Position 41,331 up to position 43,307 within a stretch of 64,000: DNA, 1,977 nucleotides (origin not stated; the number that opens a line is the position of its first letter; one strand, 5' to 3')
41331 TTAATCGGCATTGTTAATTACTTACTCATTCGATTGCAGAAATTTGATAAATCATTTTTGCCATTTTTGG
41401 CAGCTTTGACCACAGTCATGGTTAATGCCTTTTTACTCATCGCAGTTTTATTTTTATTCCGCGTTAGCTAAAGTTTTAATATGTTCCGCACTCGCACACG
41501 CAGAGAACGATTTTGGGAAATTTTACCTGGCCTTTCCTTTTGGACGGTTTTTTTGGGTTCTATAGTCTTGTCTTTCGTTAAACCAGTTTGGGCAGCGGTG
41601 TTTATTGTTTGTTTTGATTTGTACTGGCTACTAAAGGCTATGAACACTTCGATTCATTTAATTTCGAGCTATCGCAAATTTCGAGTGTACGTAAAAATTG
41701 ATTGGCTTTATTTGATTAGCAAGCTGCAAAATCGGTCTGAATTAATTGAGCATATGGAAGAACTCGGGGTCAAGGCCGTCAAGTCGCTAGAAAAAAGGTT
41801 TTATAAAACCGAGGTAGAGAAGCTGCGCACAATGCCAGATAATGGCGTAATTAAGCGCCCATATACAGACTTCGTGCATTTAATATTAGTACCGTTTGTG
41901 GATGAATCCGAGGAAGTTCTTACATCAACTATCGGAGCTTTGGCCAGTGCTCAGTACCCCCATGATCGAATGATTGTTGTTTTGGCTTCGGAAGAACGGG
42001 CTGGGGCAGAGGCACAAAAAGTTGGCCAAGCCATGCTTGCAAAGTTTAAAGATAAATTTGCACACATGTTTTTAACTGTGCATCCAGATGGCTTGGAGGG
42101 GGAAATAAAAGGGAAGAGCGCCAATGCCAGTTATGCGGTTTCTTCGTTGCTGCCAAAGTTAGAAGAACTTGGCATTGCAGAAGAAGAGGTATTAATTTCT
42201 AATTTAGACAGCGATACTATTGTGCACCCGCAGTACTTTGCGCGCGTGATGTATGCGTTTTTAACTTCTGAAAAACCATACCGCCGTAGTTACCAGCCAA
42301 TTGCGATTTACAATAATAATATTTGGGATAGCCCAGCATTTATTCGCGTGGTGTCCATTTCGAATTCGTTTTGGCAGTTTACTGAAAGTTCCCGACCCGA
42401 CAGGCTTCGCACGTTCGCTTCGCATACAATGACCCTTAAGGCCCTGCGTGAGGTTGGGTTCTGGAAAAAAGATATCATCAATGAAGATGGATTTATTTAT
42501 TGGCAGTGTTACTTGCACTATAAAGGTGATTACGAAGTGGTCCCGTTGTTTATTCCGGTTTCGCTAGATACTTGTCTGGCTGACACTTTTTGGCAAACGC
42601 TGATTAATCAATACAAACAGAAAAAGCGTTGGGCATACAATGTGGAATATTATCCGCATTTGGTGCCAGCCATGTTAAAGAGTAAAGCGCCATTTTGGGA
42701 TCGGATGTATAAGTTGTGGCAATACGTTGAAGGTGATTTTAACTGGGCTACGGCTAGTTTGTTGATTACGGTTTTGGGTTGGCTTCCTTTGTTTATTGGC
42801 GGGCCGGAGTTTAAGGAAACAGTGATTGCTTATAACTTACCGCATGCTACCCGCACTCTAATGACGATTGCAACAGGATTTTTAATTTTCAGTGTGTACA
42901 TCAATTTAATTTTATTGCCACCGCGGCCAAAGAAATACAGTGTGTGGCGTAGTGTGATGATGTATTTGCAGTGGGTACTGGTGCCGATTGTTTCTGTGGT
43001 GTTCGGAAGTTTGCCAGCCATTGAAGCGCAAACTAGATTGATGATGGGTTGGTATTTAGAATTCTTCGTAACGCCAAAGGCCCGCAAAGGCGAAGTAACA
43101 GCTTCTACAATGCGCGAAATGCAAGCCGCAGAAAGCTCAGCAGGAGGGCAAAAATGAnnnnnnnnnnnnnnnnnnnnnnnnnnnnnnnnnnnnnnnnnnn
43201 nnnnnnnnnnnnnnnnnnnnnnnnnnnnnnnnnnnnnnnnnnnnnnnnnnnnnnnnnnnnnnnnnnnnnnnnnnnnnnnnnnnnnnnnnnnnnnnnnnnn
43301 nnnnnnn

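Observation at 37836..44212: Tandem GT-C (PMT/ArnT-like) glycosyltransferases with a processive membrane GT2 and a WecA-family initiating transferase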

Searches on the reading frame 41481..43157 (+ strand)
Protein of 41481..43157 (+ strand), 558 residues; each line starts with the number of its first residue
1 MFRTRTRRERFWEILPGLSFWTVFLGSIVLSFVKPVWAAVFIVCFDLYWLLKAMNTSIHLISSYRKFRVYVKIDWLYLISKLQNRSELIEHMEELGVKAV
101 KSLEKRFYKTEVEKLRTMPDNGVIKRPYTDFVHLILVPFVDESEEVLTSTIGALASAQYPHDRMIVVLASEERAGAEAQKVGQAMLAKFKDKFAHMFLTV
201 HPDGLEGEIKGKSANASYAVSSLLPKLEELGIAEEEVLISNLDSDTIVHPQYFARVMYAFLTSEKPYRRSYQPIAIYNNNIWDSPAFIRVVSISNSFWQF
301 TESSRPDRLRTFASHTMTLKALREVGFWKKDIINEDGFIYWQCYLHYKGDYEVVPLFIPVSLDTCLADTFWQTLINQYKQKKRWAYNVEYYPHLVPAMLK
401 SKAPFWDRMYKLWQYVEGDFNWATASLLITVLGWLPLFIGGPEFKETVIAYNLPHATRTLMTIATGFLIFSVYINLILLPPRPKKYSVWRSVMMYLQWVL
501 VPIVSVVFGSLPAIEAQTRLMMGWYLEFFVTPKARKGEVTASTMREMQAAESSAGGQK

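Call 4: search_protein_families(library=pfam, proteins=[window:41481-43157:+], max_evalue=0.01)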
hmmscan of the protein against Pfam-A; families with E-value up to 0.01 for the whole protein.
window:41481-43157:+ (558 aa): 1 family
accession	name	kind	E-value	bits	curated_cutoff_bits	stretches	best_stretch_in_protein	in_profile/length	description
PF13632.12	Glyco_trans_2_3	-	1.7e-06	28.5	27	1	242-435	5-196/198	Glycosyl transferase family group 2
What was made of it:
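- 41481..43157 (+): Membrane-embedded GT2 of the processive-synthase type: 558 aa, 2 N-terminal and about 3-4 C-terminal TM helices. Motifs: E142, K212-x-x-N215, D243-S-D245, Q272-P, E335-D336, Q380-K-K-R-W384, F528-F-V-T-P-K533. Pfam Glyco_trans_2_3 28.5 bits (call 4).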

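Call 5: search_protein_families(library=ncbifam, proteins=[window:41481-43157:+], max_evalue=0.01)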
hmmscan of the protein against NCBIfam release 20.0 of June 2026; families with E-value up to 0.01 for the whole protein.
window:41481-43157:+ (558 aa): 1 family
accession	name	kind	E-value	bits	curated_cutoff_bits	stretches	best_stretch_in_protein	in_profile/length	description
TIGR03937.1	PgaC_IcaA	equivalog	0.0006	18.9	422.3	0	320-505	210-383/407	poly-beta-1,6-N-acetyl-D-glucosamine synthase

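Call 13: find_homologous_proteins(query=window:41481-43157:+, max_evalue=0.001)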
Query window:41481-43157:+ (558 aa): 1307 proteins with E <= 0.001 among 8000 candidates; the best 120 are listed.
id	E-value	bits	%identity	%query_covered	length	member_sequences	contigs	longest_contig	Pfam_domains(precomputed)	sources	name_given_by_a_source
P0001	0.0e+0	1177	91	100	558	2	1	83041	PF13632.13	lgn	-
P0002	0.0e+0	1120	86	100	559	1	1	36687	PF13632.13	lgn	-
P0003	0.0e+0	1095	84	99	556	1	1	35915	PF13632.13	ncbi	-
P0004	0.0e+0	1070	82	99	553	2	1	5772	PF13632.13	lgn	-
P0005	0.0e+0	1070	82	99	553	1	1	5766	PF13632.13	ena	-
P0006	0.0e+0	1069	81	99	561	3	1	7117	PF13632.13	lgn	-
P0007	0.0e+0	1068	81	99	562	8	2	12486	PF13632.13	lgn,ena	-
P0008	0.0e+0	1066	82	99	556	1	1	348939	PF13632.13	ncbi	-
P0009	0.0e+0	1066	81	99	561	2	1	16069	PF13632.13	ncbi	-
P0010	0.0e+0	1064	81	98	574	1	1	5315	PF13632.13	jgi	jgi:hypothetical protein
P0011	0.0e+0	1061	81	99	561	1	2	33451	PF13632.13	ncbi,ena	-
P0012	0.0e+0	1060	81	98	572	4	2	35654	PF13632.13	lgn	-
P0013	0.0e+0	1060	80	100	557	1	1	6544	PF13632.13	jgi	jgi:hypothetical protein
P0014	0.0e+0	1056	80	99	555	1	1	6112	PF13632.13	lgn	-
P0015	0.0e+0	1050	79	100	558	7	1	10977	PF13632.13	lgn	-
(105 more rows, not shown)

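Call 15: find_related_loci(query=window:41481-43157:+, collection=genome_contigs, flank=10000)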
Query window:41481-43157:+ (558 aa) in genome_contigs; peptide patterns used: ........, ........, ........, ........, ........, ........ (x = any residue, [..] = any of these).
98 stretches matched a pattern; 45 encode a relative of the query (tblastn E <= 1e-3); 43 distinct loci.
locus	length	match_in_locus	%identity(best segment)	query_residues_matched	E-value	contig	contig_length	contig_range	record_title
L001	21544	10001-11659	81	1-553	0e+0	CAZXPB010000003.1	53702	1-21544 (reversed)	MAG TPA_asm: uncultured Candidatus Saccharibacteria bacterium isolate SRP278252_co1_286 genome assembly, contig: NODE_80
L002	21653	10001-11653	81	1-551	0e+0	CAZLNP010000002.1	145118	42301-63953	MAG TPA_asm: uncultured Candidatus Saccharibacteria bacterium isolate SRP286056_co2_291 genome assembly, contig: NODE_85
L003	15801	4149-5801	81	1-551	0e+0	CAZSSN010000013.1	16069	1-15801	MAG TPA_asm: uncultured Candidatus Saccharibacteria bacterium isolate SRP286056_co3_12 genome assembly, contig: NODE_371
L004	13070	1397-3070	80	1-558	0e+0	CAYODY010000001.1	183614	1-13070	MAG TPA_asm: uncultured Candidatus Saccharibacteria bacterium isolate SRP286056_co2_146 genome assembly, contig: NODE_54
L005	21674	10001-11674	79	1-558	0e+0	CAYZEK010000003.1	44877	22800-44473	MAG TPA_asm: uncultured Candidatus Saccharibacteria bacterium isolate binchicken_co245_329 genome assembly, contig: NODE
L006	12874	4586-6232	80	1-549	0e+0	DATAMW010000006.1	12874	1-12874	MAG TPA_asm: Patescibacteria group bacterium isolate SMAG_U7001 k141_270690, whole genome shotgun sequence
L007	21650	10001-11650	78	1-551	0e+0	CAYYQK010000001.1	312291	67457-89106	MAG TPA_asm: uncultured Candidatus Saccharibacteria bacterium isolate binchicken_co326_164 genome assembly, contig: NODE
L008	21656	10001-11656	74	1-552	0e+0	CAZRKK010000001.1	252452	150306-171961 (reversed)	MAG TPA_asm: uncultured Candidatus Saccharibacteria bacterium isolate SRP170004_co1_269 genome assembly, contig: NODE_46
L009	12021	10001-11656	75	1-552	0e+0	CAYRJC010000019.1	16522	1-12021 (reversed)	MAG TPA_asm: uncultured Candidatus Saccharibacteria bacterium isolate SRP189682_co2_359 genome assembly, contig: NODE_55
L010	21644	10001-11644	73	1-548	0e+0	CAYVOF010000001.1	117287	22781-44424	MAG TPA_asm: uncultured Candidatus Saccharibacteria bacterium isolate SRP192515_co2_194 genome assembly, contig: NODE_90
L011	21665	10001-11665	74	1-555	0e+0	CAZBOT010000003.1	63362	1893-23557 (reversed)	MAG TPA_asm: uncultured Candidatus Saccharibacteria bacterium isolate SRP329715_co1_191 genome assembly, contig: NODE_51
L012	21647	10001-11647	73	1-549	0e+0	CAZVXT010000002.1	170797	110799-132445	MAG TPA_asm: uncultured Candidatus Saccharibacteria bacterium isolate SRP285395_co2_267 genome assembly, contig: NODE_83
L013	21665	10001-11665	74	1-555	0e+0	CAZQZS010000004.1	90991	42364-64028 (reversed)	MAG TPA_asm: uncultured Candidatus Saccharibacteria bacterium isolate binchicken_co179_18 genome assembly, contig: NODE_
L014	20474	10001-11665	73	1-555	0e+0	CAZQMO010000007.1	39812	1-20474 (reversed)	MAG TPA_asm: uncultured Candidatus Saccharibacteria bacterium isolate binchicken_co242_277 genome assembly, contig: NODE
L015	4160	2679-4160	80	1-494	0e+0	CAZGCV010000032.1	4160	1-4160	MAG TPA_asm: uncultured Candidatus Saccharibacteria bacterium isolate SRP344714_co1_292 genome assembly, contig: NODE_35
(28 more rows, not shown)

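Call 24: search_solved_structures(query=A3, max_evalue=1, show_alignments=2)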
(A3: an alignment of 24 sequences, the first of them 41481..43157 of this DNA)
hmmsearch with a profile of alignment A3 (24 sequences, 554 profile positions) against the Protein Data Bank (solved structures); distinct sequences matched with E-value up to 1: 0.
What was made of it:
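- Closest known: Bacterial cellulose synthase BcsA. Different: A family profile finds no PDB sequence even at E<=1 (call 24).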

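Call 35: predict_structure(alignment_id=A4)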
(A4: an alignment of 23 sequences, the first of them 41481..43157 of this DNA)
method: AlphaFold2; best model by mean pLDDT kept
length: 558 residues; sequences in the alignment: 23
mean_pLDDT: 63.8   pTM: 0.65
mean pLDDT of the five models: 63.8, 63.0, 58.8, 58.5, 56.5
residues with pLDDT >= 90: 46; 70-90: 191; 50-70: 148; < 50: 173
segments of 3 or more residues with pLDDT < 50: 1-18, 273-298, 302-314, 328-338, 341-357, 381-392, 417-423, 478-480, 501-543, 549-558
pLDDT, mean of each block of 10 residues (from residue 1): 36 46 69 79 67 61 72 86 89 90 88 87 85 86 76 86 91 79 90 91 58 67 87 87 72 85 74 48 36 44 38 59 58 47 36 46 64 58 40 55 55 48 53 75 83 78 63 52 51 54 45 38 32 37 51 38
secondary structure, 60 per line:
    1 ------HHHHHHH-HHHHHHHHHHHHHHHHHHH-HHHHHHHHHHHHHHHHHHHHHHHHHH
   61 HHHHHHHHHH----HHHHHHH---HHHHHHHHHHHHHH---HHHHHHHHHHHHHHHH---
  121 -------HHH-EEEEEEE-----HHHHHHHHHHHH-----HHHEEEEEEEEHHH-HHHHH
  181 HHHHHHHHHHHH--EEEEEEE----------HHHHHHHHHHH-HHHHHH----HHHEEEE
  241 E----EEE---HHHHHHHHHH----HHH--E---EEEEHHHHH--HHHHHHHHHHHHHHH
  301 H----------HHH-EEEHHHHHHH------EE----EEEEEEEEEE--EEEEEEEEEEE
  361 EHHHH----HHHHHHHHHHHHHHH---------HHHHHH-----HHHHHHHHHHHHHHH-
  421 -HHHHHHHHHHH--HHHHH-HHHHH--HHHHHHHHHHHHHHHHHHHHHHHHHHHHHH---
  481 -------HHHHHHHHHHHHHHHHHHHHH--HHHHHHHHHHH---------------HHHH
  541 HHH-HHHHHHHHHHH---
elements in order: H7-13 H15-33 H35-70 H75-81 H85-98 H102-117 E132-138 H144-155 E164-171 H176-192 E195-201 H212-222 H224-229 E237-241 E246-248 H252-261 E275-278 H279-283 H286-301 E316-318 H319-325 E338-347 E350-361 H362-365 H370-384 H394-399 H405-419 H422-432 H435-439 H441-445 H448-477 H488-508 H511-521 H537-543 H545-555
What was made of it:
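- On Processive membrane GT2 synthases (BcsA/CesA/HAS/PgaC type): The AF2 model is below pLDDT 50 for much of residues 273-357 and 501-543 (call 35).
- The channel-forming C-terminal half is poorly predicted (call 35).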

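Call 36: search_protein_representatives(alignment_id=A4)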
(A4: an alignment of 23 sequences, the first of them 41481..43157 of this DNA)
Query: 23 sequences, 554 profile positions. Proteins with E-value up to 0.001 (for the whole library): 2204; up to 1e-10: 1405; up to 1e-30: 404. The best 150 are listed.
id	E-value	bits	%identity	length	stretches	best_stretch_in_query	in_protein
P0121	0.0e+00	1034.9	-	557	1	1-551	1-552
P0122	6.8e-171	586.1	-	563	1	9-536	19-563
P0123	4.7e-155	533.8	-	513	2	127-538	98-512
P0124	4.6e-153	527.3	-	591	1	9-537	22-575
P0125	2.3e-151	521.6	-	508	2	128-537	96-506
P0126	1.2e-149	516.1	-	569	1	3-546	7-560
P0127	6.2e-149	513.6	-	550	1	1-537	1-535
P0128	2.9e-146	504.8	-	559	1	9-537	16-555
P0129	4.0e-146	504.4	-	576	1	7-536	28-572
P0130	6.4e-145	500.4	-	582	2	88-536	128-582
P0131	2.2e-144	498.6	-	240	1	317-552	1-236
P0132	1.7e-142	492.4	-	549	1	7-540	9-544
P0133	3.3e-139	481.6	-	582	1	9-543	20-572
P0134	1.2e-137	476.3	-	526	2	129-536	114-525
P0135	2.7e-136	471.9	-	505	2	124-536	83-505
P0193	1.9e-98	347.0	-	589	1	4-534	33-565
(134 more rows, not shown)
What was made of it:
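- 41481..43157 (+): Family size, call 36.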

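Call 38: fold_search(model_id=the predicted structure, library=pdb)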
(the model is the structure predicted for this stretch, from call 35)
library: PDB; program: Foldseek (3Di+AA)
matches with E <= 10: 881; with E <= 0.001: 41
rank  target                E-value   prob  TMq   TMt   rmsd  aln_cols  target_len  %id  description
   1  5ej1_A                5.9e-06  1.00  0.34  0.28  20.2       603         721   15  Pre-translocation state of bacterial cellulose synthase (released 2016-03-30)
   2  9fmz_A                6.7e-06  1.00  0.31  0.22  22.7       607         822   13  Cryo-EM structure of the c-di-GMP-bound synthase:pEtN transferase complex (BcsA-Bct-G3) from the E. coli cellulose sec (released 2024-10-16)
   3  9b8v_E                1.1e-05  1.00  0.31  0.22  23.1       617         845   12  AlphaFold2 informed cryo-EM model of the E. coli cellulose synthase BcsAG3B6 complex (released 2025-02-19)
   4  9fmv_A                1.2e-05  1.00  0.28  0.21  23.8       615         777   12  Cryo-EM structure of the c-di-GMP-free synthase:pEtN transferase complex (BcsA-Bct-G3) from the E. coli cellulose secr (released 2024-10-16)
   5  7sp8_A                1.3e-05  1.00  0.29  0.32  19.6       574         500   11  Chlorella virus Hyaluronan Synthase bound to UDP-GlcNAc (released 2022-04-06)
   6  8smn_A                1.3e-05  1.00  0.27  0.29  22.0       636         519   11  Xenopus laevis hyaluronan synthase 1, nascent HA polymer bound state (released 2024-05-01)
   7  9fp0_A                1.4e-05  1.00  0.29  0.22  22.0       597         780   12  Cryo-EM structure of the 'crown'less Bcs macrocomplex for E. coli cellulose secretion in non-saturating c-di-GMP (loca (released 2024-10-16)
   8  4p00_A                1.5e-05  1.00  0.34  0.27  18.7       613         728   15  Bacterial Cellulose Synthase in complex with cyclic-di-GMP and UDP (released 2014-04-09)
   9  9fnn_A                1.9e-05  1.00  0.29  0.22  22.6       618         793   13  Cryo-EM structure of the c-di-GMP-saturated 'crown'less Bcs macrocomplex for cellulose secretion in E. coli (released 2024-10-16)
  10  9yq2_A                2.0e-05  1.00  0.28  0.32  20.8       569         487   11  Chlorella virus hyaluronan synthase bound to DDM (released 2025-12-10)
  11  8sne_A                2.2e-05  1.00  0.29  0.32  20.7       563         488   11  Chlorella virus Hyaluronan Synthase bound to GlcA extended GlcNAc primer and UDP (released 2024-05-01)
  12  7sp7_A                2.4e-05  1.00  0.26  0.29  20.3       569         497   11  Chlorella virus hyaluronan synthase inhibited by UDP (released 2022-04-06)
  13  7sp9_A                2.8e-05  1.00  0.29  0.32  19.9       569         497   12  Chlorella virus Hyaluronan Synthase in the GlcNAc-primed channel-closed state (released 2022-04-06)
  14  9yq5_A                3.4e-05  1.00  0.28  0.31  20.6       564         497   11  Chlorella virus hyaluronan synthase bound to an inserted UDP-GlcA (released 2025-12-10)
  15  9yq4_A                3.5e-05  1.00  0.27  0.29  21.4       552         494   13  Chlorella virus hyaluronan synthase bound to a proofreading UDP-GlcA (released 2025-12-10)
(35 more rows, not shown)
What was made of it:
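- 41481..43157 (+): Foldseek best hits are BcsA and hyaluronan synthase (call 38).
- Closest known: Bacterial cellulose synthase BcsA. Same: BcsA is the best structural match (call 38).
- The best Foldseek hits are BcsA and hyaluronan synthase (call 38).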

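Call 43: find_related_loci(query=A6, collection=metagenome_contigs, flank=10000)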
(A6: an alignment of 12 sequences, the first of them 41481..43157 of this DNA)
Query A6 (558 aa) in metagenome_contigs; peptide patterns used: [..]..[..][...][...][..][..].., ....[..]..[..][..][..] (x = any residue, [..] = any of these).
600 stretches matched a pattern (row limit reached: there are more); 583 encode a relative of the query (tblastn E <= 1e-3); the best 80 are kept; 80 distinct loci.
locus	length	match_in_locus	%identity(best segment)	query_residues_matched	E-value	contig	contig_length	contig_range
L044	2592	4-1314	83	119-555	0e+0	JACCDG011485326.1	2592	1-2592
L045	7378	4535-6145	62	2-538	0e+0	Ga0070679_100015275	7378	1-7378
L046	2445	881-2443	60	1-517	0e+0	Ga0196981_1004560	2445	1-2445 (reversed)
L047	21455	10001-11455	42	9-535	6e-145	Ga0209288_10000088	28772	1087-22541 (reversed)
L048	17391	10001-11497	41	10-543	4e-144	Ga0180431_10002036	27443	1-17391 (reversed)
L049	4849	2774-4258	42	3-535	3e-145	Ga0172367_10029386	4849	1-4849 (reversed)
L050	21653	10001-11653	41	7-536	1e-141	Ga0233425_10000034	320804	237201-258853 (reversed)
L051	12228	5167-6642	42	8-538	2e-140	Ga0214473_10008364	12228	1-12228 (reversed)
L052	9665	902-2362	42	10-539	2e-140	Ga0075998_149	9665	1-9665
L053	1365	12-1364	48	86-536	5e-154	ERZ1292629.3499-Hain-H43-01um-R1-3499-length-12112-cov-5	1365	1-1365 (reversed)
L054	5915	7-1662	40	5-536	9e-139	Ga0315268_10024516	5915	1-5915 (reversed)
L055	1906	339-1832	40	7-535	2e-145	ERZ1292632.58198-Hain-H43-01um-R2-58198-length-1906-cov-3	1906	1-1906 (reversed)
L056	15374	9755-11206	41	10-535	1e-134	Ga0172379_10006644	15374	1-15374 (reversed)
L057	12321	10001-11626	41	10-535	2e-134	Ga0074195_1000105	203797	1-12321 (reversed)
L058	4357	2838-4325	42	9-536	4e-137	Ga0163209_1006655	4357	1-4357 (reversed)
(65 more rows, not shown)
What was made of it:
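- Tried and rejected: A 12-sequence subset worked (call 43).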

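Call 46: search_protein_families(library=ncbifam, alignment_id=A5, max_evalue=0.001)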
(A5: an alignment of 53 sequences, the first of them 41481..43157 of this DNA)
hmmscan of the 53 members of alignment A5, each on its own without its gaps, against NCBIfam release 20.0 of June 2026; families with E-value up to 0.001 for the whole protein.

A. member 1, window:41481-43157:+ (558 aa): 1 family
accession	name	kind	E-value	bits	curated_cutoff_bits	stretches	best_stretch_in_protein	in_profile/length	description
TIGR03937.1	PgaC_IcaA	equivalog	0.0006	18.9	422.3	0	320-505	210-383/407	poly-beta-1,6-N-acetyl-D-glucosamine synthase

B. families by the number of members that match (of 53 scanned): 3 families
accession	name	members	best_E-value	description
TIGR03937.1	PgaC_IcaA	11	4.5e-09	poly-beta-1,6-N-acetyl-D-glucosamine synthase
NF053846.1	glyco_with_XrtP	2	0.00045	XrtP-associated glycosyltransferase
NF043065.1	MMSYN1_0478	1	9.3e-05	MFS transporter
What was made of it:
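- Closest known: PgaC-PgaD / IcaA-IcaD poly-beta-1,6-GlcNAc synthase. Same: PgaC_IcaA is the only NCBIfam model hit, by 11 of 53 members and weakly (call 46).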

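Call 57: find_homologous_proteins(query=P0193, max_evalue=0.001)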
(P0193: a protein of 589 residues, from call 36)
Query P0193 (589 aa): 6539 proteins with E <= 0.001 among 8000 candidates; the best 120 are listed.
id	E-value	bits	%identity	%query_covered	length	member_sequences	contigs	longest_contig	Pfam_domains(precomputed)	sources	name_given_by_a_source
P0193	0.0e+0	1354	100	100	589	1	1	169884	-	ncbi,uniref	ncbi:hypothetical protein [Brevibacterium litoralis]|uniref:hypothetical protein n=1 Tax=Brevibacter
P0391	9.4e-235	799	64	92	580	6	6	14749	-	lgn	-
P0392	2.2e-221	755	62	93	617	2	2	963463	-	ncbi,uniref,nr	ncbi:hypothetical protein GCM10022261_23740 [Brevibacterium daeguense]|uniref:Glycosyltransferase, c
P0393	4.9e-216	737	61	94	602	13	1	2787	-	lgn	-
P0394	1.1e-215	736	58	93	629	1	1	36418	-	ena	-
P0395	1.9e-213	729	60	92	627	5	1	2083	-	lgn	-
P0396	1.1e-211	723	60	94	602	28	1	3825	-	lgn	-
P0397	8.1e-208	710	58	94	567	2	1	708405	-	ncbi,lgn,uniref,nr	ncbi:hypothetical protein [Brevibacterium oceani]|uniref:hypothetical protein n=1 Tax=Brevibacterium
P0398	2.7e-207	708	57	92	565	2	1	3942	-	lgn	-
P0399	1.1e-206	706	59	92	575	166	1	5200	-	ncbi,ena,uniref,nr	ncbi:MAG TPA: hypothetical protein K8V74_03600 [Brevibacterium epidermidis]|uniref:Glycosyltransfera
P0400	1.8e-206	706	59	91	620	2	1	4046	-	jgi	-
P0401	1.4e-204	699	58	91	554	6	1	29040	-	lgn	-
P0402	2.2e-204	699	58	96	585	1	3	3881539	-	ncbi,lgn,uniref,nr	ncbi:hypothetical protein [Brevibacterium casei]|uniref:Glycosyltransferase, catalytic subunit of ce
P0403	3.3e-204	698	59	92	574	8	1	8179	-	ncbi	ncbi:MAG: hypothetical protein ACTIC1_15220 [Brevibacterium sp.]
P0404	3.7e-204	698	59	92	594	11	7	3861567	-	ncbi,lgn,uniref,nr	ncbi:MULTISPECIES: glycosyltransferase family 2 protein [Brevibacterium]|uniref:Glycosyltransferase 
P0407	6.8e-204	697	57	96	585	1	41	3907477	-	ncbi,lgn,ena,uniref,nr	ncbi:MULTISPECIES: glycosyltransferase family protein [Brevibacterium]|uniref:Glycosyltransferase 2-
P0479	5.3e-164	565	47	95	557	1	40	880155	PF13632.13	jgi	jgi:cellulose synthase/poly-beta-1,6-N-acetylglucosamine synthase-like glycosyltransferase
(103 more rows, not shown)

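Call 58: find_encoding_contigs(protein=P0407, flank=10000, max_places=2)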
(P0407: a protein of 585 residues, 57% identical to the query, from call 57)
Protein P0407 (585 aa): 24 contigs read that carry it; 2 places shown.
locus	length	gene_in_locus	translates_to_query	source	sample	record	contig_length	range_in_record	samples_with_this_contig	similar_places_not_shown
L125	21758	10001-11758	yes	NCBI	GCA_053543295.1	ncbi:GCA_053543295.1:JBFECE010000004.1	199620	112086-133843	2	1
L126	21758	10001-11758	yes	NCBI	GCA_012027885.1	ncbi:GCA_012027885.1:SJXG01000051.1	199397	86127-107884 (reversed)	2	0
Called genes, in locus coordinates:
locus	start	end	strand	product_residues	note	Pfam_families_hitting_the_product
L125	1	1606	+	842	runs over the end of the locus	-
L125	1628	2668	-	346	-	PF00248:Aldo_ket_red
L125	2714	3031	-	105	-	PF01329:Pterin_4a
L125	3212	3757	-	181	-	PF11706:zf-CGNR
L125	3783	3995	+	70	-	-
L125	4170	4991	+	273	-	-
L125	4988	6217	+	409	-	PF03702:AnmK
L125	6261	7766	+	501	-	PF00474:SSF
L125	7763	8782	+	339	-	PF22645:GKRP_SIS_N, PF01380:SIS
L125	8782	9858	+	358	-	PF01869:BcrAD_BadFG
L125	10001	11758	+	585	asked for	-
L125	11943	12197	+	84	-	PF04024:PspC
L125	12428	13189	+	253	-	PF08220:HTH_DeoR, PF08279:HTH_11 (faint), PF00455:DeoRC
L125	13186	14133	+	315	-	PF00294:PfkB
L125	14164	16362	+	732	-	PF00359:PTS_EIIA_2, PF02302:PTS_IIB, PF25554:PTS_EIIB_BC_N, PF02378:PTS_EIIC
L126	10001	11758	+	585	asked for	-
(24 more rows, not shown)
